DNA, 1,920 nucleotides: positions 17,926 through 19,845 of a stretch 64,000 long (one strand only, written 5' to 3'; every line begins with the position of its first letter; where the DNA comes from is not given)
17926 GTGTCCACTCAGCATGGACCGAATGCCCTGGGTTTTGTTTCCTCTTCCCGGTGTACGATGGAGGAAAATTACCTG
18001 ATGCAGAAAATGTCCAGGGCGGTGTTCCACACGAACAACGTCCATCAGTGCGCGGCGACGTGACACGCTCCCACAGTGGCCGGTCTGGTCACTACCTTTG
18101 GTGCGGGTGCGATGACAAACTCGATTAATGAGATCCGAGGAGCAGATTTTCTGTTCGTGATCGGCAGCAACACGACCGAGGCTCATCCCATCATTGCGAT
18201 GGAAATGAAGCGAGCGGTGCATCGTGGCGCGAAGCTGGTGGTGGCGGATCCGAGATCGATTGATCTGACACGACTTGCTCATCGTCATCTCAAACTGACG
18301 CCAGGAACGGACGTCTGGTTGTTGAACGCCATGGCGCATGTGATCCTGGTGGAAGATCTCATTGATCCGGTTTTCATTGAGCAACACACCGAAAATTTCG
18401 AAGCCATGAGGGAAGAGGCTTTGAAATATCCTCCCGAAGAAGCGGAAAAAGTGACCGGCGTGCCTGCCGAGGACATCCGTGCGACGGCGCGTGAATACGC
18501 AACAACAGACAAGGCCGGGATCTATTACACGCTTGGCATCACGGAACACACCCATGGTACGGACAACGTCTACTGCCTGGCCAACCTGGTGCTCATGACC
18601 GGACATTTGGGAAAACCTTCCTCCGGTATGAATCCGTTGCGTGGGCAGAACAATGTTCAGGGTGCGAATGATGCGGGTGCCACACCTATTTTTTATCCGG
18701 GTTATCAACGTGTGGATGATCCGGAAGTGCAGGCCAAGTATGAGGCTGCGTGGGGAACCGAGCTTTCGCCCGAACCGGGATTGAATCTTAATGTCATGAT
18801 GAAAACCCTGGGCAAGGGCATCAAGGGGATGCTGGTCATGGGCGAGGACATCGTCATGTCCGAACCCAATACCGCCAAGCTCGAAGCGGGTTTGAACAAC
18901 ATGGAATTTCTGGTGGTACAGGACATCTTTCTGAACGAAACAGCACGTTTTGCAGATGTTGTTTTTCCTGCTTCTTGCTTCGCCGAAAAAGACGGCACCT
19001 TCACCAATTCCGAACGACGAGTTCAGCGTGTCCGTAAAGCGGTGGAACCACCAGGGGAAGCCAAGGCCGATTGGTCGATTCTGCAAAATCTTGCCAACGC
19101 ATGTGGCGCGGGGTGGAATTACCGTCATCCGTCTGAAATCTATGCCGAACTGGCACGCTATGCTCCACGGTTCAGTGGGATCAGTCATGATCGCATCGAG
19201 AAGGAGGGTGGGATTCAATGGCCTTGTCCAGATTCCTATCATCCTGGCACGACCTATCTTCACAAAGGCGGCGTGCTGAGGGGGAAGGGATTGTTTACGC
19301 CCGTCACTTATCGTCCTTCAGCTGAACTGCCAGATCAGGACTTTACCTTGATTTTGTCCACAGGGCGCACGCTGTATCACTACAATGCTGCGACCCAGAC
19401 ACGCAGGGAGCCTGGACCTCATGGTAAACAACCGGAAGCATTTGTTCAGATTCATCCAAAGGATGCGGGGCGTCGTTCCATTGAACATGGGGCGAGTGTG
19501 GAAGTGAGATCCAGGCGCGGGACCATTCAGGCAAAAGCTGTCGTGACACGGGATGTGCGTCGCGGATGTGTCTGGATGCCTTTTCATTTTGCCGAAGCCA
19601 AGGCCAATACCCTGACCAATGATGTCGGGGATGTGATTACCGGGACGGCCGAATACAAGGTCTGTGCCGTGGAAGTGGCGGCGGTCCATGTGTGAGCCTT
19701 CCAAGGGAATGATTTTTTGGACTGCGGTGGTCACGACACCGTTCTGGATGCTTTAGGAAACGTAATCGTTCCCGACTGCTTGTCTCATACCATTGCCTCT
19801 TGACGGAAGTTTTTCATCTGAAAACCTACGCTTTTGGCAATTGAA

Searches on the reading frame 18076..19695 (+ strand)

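Call 67: search_protein_families(library=pfam, proteins=[window:18076-19695:+], max_evalue=0.001)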
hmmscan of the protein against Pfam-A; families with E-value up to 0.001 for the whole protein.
window:18076-19695:+ (539 aa): 2 families
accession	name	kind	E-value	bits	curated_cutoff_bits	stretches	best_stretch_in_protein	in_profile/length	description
PF00384.28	Molybdopterin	-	1.5e-54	185.8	24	1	12-341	97-352/353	Molybdopterin oxidoreductase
PF01568.27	Molydop_binding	-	3.5e-31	107.9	26.8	1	425-531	1-110/110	Molydopterin dinucleotide binding domain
